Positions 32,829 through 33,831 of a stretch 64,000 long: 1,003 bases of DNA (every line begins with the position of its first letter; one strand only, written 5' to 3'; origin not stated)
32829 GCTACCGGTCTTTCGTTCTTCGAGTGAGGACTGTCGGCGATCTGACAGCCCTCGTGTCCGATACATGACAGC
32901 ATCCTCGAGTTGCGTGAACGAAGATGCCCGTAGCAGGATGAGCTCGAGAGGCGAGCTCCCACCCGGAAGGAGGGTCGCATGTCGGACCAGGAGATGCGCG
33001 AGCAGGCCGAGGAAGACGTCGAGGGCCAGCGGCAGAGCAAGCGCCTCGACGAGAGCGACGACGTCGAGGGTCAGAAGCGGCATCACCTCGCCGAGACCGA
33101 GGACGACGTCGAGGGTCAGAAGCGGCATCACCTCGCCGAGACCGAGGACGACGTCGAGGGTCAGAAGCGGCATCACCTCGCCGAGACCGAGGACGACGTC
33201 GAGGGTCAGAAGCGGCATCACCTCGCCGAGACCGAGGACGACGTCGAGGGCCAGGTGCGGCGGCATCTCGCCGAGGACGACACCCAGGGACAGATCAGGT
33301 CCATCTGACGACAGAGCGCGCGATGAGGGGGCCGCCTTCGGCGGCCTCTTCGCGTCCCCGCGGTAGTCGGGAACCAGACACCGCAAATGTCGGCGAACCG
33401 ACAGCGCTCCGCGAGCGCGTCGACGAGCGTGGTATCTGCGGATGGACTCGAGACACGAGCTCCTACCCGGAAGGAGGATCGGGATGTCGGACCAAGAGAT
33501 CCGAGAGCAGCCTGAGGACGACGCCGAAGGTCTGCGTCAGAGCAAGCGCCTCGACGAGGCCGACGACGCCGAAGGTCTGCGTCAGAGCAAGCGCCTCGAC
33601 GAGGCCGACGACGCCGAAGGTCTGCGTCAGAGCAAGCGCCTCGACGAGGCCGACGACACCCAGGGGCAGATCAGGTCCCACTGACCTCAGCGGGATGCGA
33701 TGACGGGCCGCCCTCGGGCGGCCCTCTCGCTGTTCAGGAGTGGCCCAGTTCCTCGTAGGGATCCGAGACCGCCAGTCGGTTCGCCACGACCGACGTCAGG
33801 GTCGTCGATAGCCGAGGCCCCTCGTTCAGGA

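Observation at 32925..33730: Two paralogous mini-genes encoding dibasic-punctuated, nucleotide-perfect 15-aa tandem-repeat acidic peptides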

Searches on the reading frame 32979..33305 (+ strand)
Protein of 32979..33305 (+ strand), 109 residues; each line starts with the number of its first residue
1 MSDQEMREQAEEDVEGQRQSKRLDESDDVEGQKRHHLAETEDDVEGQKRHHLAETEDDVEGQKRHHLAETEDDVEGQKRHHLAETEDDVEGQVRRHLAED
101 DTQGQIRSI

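Call 5: search_protein_families(library=pfam, proteins=[window:32979-33305:+], max_evalue=1)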
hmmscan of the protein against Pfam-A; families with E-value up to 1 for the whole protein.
window:32979-33305:+ (109 aa): 0 families

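Call 9: find_homologous_proteins(query=window:32979-33305:+, max_evalue=10)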
Query window:32979-33305:+ (109 aa): 1 proteins with E <= 10 among 4 candidates.
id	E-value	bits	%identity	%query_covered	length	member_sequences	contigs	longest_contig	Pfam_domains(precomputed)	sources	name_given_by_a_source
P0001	4.5e-1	29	45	73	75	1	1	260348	-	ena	-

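Call 12: find_encoding_contigs(protein=P0001, flank=10000, max_places=5)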
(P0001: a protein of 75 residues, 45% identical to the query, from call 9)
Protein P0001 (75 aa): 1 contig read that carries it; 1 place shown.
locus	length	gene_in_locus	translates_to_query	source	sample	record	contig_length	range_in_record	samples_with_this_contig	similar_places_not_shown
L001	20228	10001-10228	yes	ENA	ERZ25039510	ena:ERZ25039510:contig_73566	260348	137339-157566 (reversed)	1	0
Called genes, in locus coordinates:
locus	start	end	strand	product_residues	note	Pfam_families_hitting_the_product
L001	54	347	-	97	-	PF02517:Rce1-like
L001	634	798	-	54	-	PF14347:DUF4399 (weak)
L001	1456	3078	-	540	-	PF04234:CopC, PF05425:CopD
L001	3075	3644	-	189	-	-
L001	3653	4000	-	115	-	-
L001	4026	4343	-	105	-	-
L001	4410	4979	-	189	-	-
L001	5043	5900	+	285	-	PF02737:3HCDH_N, PF00725:3HCDH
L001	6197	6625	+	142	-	PF00027:cNMP_binding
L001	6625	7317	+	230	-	PF00027:cNMP_binding, PF13545:HTH_Crp_2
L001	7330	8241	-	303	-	PF06267:DUF1028, PF14559:TPR_19 (weak)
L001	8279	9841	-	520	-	PF01590:GAF, PF13185:GAF_2, PF13492:GAF_3, PF00082:Peptidase_S8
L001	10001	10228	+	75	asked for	-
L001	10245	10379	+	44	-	-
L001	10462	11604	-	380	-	PF05977:MFS_3 (weak), PF07690:MFS_1, PF00027:cNMP_binding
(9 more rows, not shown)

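Call 24: search_protein_representatives(protein=window:32979-33305:+)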
Query: 109 residues. Proteins with E-value up to 0.001 (for the whole library): 39; up to 1e-10: 3; up to 1e-30: 0. The best 39 are listed.
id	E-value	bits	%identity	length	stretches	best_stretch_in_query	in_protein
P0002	5.4e-15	71.8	30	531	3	25-91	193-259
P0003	7.3e-13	64.9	27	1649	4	11-92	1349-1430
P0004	1.9e-11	60.3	44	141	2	19-93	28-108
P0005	2.4e-10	56.9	27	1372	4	14-93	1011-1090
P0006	5.3e-10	55.7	42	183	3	11-105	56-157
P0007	7.2e-10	55.3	36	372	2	28-98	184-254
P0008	4.8e-09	52.7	49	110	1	9-95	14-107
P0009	5.2e-09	52.6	47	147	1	7-95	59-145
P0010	1.2e-08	51.4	52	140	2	15-93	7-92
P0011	1.7e-08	50.9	31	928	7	27-102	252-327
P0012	3.6e-08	49.9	34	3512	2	29-99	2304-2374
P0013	4.2e-08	49.6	39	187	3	27-89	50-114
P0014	1.9e-07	47.5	53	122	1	30-81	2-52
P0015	2.7e-07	47.1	41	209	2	23-106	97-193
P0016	7.1e-07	45.7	28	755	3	28-97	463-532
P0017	9.0e-07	45.4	53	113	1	10-79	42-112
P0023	3.5e-06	43.5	47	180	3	10-86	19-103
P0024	8.3e-06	42.3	46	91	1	3-80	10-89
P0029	5.7e-05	39.6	36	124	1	9-105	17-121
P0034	2.2e-04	37.7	45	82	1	40-101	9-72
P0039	9.2e-04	35.7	47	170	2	24-77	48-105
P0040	9.5e-04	35.7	52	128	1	53-106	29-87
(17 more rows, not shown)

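Call 26: find_encoding_contigs(protein=P0009, flank=6000, max_places=4)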
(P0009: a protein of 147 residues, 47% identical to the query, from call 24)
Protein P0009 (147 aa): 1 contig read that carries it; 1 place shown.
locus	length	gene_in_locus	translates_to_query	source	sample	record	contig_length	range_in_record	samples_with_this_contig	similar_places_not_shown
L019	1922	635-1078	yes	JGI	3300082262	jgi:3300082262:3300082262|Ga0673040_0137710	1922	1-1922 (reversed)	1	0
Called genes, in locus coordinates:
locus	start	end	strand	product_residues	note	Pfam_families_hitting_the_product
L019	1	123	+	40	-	?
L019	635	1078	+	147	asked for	-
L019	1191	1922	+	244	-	?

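Call 27: find_encoding_contigs(protein=P0006, flank=6000, max_places=4)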
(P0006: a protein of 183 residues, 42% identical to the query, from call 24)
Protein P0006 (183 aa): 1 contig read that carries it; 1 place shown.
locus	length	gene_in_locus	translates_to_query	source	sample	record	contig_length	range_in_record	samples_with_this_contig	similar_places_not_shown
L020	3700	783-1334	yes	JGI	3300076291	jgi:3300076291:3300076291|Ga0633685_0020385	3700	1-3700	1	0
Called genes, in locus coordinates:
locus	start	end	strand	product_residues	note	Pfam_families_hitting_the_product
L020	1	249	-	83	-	?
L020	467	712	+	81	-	-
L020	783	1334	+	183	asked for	-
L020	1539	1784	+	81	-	-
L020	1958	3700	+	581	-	?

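Call 28: find_encoding_contigs(protein=P0017, flank=6000, max_places=4)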
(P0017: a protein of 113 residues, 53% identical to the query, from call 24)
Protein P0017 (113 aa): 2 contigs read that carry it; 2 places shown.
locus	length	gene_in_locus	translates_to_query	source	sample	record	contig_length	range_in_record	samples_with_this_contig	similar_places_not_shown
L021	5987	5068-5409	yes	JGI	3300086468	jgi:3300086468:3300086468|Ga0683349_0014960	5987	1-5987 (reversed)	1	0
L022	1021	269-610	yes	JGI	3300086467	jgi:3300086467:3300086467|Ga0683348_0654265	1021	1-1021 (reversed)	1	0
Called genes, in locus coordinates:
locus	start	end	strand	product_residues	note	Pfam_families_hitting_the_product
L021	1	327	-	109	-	?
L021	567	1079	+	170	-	PF12773:DZR, PF24463:DUF7577 (faint), PF13248:Zn_ribbon_3 (weak), PF13240:Zn_Ribbon_1 (weak), PF00211:Guanylate_cyc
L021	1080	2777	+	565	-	PF05977:MFS_3, PF07690:MFS_1, PF00027:cNMP_binding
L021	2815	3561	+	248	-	PF13185:GAF_2, PF01590:GAF, PF13492:GAF_3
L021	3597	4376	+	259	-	PF00082:Peptidase_S8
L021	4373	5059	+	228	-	PF00027:cNMP_binding, PF13545:HTH_Crp_2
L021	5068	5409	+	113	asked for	-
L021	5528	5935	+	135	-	PF00027:cNMP_binding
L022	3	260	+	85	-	?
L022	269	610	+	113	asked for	-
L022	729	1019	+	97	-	?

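Call 29: search_protein_families(library=pfam, proteins=[L019:1191-1922:+, L020:1958-3700:+, L020:467-712:+, L020:1539-1784:+, L020:1-249:-, L021:5528-5935:+, L021:1-327:-], max_evalue=0.01)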
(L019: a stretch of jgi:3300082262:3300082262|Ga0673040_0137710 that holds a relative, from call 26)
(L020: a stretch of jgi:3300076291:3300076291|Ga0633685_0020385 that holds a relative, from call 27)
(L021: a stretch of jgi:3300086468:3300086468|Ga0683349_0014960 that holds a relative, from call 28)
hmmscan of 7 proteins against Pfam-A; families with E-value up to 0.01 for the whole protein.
L019:1191-1922:+ (244 aa): 2 families
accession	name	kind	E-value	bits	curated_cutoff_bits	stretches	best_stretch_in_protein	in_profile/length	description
PF05977.19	MFS_3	-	5.7e-23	81.6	27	1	17-222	7-209/524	Transmembrane secretion effector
PF07690.21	MFS_1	-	1.4e-21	77.3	33.4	1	29-233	5-205/347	Major Facilitator Superfamily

L020:1958-3700:+ (581 aa): 6 families
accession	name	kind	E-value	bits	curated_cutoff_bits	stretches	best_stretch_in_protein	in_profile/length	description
PF00211.25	Guanylate_cyc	-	5.8e-11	42.8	21.9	1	56-207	6-171/183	Adenylate and Guanylate cyclase catalytic domain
PF00931.28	NB-ARC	-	1.8e-10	40.9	23.5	1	257-498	8-247/248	NB-ARC domain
PF13401.12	AAA_22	-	2.8e-09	37.8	27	1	267-355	6-97/130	AAA domain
PF13191.12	AAA_16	-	5.2e-05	24.2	32.6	1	246-353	1-144/167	AAA ATPase domain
PF01695.23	IstB_IS21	-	0.00031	20.7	24.1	1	253-302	79-127/238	IstB-like ATP binding protein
PF13481.12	AAA_25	-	0.0039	17.3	27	0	268-291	35-58/195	AAA domain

L020:467-712:+ (81 aa): 0 families

L020:1539-1784:+ (81 aa): 0 families

L020:1-249:- (83 aa): 1 family
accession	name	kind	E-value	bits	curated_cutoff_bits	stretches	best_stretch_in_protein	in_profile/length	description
PF05437.17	AzlD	-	0.0027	18.2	23.7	1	14-69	25-80/99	Branched-chain amino acid transport protein (AzlD)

L021:5528-5935:+ (135 aa): 1 family
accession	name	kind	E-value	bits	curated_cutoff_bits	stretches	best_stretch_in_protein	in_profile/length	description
PF00027.35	cNMP_binding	-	2.9e-11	43.6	27.5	1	32-112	2-87/89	Cyclic nucleotide-binding domain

L021:1-327:- (109 aa): 2 families
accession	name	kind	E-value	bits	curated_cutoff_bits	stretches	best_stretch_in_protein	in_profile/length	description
PF12706.13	Lactamase_B_2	-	5.9e-05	23.2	27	1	40-87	3-57/200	Beta-lactamase superfamily domain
PF00753.33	Lactamase_B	-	0.0025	18.2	22.7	1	25-81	5-64/196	Metallo-beta-lactamase superfamily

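Call 30: find_encoding_contigs(protein=P0034, flank=8000, max_places=4)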
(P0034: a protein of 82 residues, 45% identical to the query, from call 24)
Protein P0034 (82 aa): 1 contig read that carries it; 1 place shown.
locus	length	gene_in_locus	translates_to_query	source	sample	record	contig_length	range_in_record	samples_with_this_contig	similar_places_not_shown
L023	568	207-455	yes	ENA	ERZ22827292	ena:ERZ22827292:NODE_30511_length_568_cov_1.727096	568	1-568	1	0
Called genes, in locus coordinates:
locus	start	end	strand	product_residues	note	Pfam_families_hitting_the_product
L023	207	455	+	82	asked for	-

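Call 31: find_encoding_contigs(protein=P0024, flank=8000, max_places=4)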
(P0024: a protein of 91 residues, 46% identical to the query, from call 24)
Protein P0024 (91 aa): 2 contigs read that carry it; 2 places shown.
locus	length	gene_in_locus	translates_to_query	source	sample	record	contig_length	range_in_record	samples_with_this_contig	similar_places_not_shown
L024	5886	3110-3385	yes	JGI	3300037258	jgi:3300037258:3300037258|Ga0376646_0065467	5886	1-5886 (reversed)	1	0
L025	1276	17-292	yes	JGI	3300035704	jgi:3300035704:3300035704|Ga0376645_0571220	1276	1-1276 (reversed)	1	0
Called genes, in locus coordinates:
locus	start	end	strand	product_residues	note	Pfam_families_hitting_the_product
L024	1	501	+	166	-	PF00027:cNMP_binding, PF13545:HTH_Crp_2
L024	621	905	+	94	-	PF14026:SCO4226-like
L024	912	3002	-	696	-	PF00211:Guanylate_cyc, PF13191:AAA_16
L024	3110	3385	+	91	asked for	-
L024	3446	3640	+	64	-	-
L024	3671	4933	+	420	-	PF00437:T2SSE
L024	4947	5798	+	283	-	PF00482:T2SSF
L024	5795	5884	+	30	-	?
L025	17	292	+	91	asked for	-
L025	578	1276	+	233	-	?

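Call 32: find_encoding_contigs(protein=P0015, flank=8000, max_places=4)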
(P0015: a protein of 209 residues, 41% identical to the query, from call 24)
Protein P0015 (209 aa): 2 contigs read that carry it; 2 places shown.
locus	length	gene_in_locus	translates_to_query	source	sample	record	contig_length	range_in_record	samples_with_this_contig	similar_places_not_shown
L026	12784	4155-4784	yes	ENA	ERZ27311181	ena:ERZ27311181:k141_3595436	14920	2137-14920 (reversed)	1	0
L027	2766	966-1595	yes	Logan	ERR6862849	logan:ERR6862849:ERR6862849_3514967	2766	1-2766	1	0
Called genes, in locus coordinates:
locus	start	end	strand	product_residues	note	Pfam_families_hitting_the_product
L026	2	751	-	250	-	?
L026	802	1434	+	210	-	PF01596:Methyltransf_3, PF13578:Methyltransf_24, PF13649:Methyltransf_25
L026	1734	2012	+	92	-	-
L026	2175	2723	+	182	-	-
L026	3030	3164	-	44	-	-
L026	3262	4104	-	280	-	-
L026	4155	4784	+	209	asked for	-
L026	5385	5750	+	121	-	-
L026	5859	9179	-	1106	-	PF00211:Guanylate_cyc, PF13240:Zn_Ribbon_1 (weak), PF24463:DUF7577 (weak), PF13191:AAA_16, PF13401:AAA_22 (weak), PF13424:TPR_12 (faint)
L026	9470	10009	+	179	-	PF00211:Guanylate_cyc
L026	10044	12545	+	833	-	PF13191:AAA_16, PF13424:TPR_12 (faint), PF14559:TPR_19 (faint), PF13428:TPR_14 (faint), PF13181:TPR_8 (faint)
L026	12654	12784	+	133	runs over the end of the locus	PF01127:Sdh_cyt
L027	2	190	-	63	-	?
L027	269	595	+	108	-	-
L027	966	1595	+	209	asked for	-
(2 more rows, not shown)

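Call 35: search_protein_families(library=ncbifam, proteins=[window:32979-33305:+, P0004, P0006, P0015, P0017, P0024, P0034], max_evalue=0.1)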
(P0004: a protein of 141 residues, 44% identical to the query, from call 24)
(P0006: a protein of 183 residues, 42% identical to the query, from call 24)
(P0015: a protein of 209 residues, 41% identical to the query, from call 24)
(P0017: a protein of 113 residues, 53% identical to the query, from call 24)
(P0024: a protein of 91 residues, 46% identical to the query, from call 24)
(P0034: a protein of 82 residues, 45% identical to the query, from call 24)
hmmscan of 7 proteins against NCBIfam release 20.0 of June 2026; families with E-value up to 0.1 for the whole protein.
window:32979-33305:+ (109 aa): 0 families

P0004 (141 aa): 0 families

P0006 (183 aa): 0 families

P0015 (209 aa): 0 families

P0017 (113 aa): 0 families

P0024 (91 aa): 0 families

P0034 (82 aa): 0 families

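Call 36: search_protein_families(library=pfam, proteins=[P0004, P0006, P0015, P0017, P0024, P0034, P0023, P0039, P0040, P0029], max_evalue=0.1)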
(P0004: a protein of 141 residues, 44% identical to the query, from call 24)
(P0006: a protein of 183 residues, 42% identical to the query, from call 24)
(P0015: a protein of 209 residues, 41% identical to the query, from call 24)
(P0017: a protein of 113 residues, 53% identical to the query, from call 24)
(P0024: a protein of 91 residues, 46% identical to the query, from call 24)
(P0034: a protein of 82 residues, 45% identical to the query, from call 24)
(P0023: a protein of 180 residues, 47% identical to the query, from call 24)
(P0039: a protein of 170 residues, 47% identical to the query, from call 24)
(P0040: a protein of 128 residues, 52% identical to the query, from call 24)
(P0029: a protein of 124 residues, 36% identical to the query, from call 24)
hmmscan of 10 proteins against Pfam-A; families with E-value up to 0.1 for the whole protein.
P0004 (141 aa): 0 families

P0006 (183 aa): 0 families

P0015 (209 aa): 0 families

P0017 (113 aa): 0 families

P0024 (91 aa): 0 families

P0034 (82 aa): 0 families

P0023 (180 aa): 0 families

P0039 (170 aa): 0 families

P0040 (128 aa): 1 family
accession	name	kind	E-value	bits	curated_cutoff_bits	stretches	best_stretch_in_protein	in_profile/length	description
PF01751.28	Toprim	-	0.087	13.4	23.1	0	29-47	61-83/96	Toprim domain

P0029 (124 aa): 0 families

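Call 77: search_protein_families(library=pfam, proteins=[L021:567-1079:+], max_evalue=1)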
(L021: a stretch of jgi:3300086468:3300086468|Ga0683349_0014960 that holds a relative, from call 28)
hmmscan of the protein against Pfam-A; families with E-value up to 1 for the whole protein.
L021:567-1079:+ (170 aa): 19 families
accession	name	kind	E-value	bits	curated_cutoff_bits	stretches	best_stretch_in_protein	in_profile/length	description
PF12773.13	DZR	-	1.7e-11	44.5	27.3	1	3-46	1-45/45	Double zinc ribbon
PF13248.11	Zn_ribbon_3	-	1.3e-08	34.5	27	2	25-48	2-25/26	zinc-ribbon domain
PF13240.11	Zn_Ribbon_1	-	1.5e-08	34.6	25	2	28-49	2-23/23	zinc-ribbon domain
PF00211.25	Guanylate_cyc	-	3.5e-08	33.7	21.9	1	75-159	8-92/183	Adenylate and Guanylate cyclase catalytic domain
PF24463.1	DUF7577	-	1.4e-06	28.2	28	2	26-48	3-25/27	Domain of unknown function (DUF7577)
PF18912.6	DZR_2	-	0.00019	21.7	27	2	2-45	9-55/56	Double zinc ribbon domain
PF17032.10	Zn_ribbon_15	-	0.00063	20.9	28.9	2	27-46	54-73/73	zinc-ribbon family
PF24460.1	DUF7575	-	0.0078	16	28.5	1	26-49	4-27/28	Domain of unknown function (DUF7575)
PF16919.11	PknG_rubred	-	0.017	15.5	28.5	1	35-53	32-50/74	Protein kinase G rubredoxin domain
PF10005.14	Zn_ribbon_DZR_6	-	0.018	16.1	23.4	0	27-50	3-26/93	zinc-ribbon domain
PF01258.23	zf-dskA_traR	-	0.066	13.7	24.9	0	26-45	5-30/36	Prokaryotic dksA/traR C4-type zinc finger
PF07191.17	Zn_ribbon_6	-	0.085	13.3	25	0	2-47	2-47/67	Double zinc ribbon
PF18508.7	zf_C2H2_13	-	0.11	12.5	26.5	0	40-51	18-29/42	Zinc finger domain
PF08506.16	Cse1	-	0.11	11.7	22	1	90-159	101-172/370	Cse1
PF14803.11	Zn_ribbon_Nudix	-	0.12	12.7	25.6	1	40-51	1-12/34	Nudix N-terminal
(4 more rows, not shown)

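Call 82: predict_structure(protein=window:32979-33305:+)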
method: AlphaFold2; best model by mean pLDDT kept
length: 109 residues; sequences in the alignment: 1
mean_pLDDT: 93.1   pTM: 0.49
mean pLDDT of the five models: 93.1, 92.0, 91.7, 89.9, 88.8
residues with pLDDT >= 90: 97; 70-90: 11; 50-70: 1; < 50: 0
segments of 3 or more residues with pLDDT < 50: none
pLDDT, mean of each block of 10 residues (from residue 1): 90 94 93 95 96 96 96 97 96 93 78
secondary structure, 60 per line:
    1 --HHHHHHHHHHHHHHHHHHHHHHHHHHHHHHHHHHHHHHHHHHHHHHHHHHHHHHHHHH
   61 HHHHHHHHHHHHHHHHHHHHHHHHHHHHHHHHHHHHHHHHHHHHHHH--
elements in order: H3-107

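Call 104: search_protein_families(library=padloc, proteins=[window:32979-33305:+], max_evalue=0.001)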
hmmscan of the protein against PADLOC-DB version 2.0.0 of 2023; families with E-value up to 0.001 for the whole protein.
window:32979-33305:+ (109 aa): 0 families

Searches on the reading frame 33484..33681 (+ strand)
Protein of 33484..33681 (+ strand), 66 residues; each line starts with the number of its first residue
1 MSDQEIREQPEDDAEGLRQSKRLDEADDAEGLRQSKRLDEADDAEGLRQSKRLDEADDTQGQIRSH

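Call 5: search_protein_families(library=pfam, proteins=[window:33484-33681:+], max_evalue=1)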
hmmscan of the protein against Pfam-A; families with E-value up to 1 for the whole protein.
window:33484-33681:+ (66 aa): 2 families
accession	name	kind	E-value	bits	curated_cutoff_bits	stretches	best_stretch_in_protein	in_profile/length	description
PF10470.14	AKAP7_RIRII_bdg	-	3.4e-06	27.4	22.7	2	40-55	2-17/57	PKA-RI-RII subunit binding domain of A-kinase anchor protein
PF02188.22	GoLoco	-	0.0011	18.8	25.1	0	19-25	11-17/22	GoLoco motif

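Call 11: find_homologous_proteins(query=window:33484-33681:+, max_evalue=10)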
Query window:33484-33681:+: no candidate shares three 5-residue words with the query. No homologue found.

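Call 35: search_protein_families(library=ncbifam, proteins=[window:33484-33681:+], max_evalue=0.1)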
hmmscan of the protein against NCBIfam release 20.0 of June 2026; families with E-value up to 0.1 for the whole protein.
window:33484-33681:+ (66 aa): 0 families

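Call 104: search_protein_families(library=padloc, proteins=[window:33484-33681:+], max_evalue=0.001)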
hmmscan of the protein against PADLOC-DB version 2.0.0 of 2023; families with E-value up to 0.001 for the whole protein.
window:33484-33681:+ (66 aa): 0 families
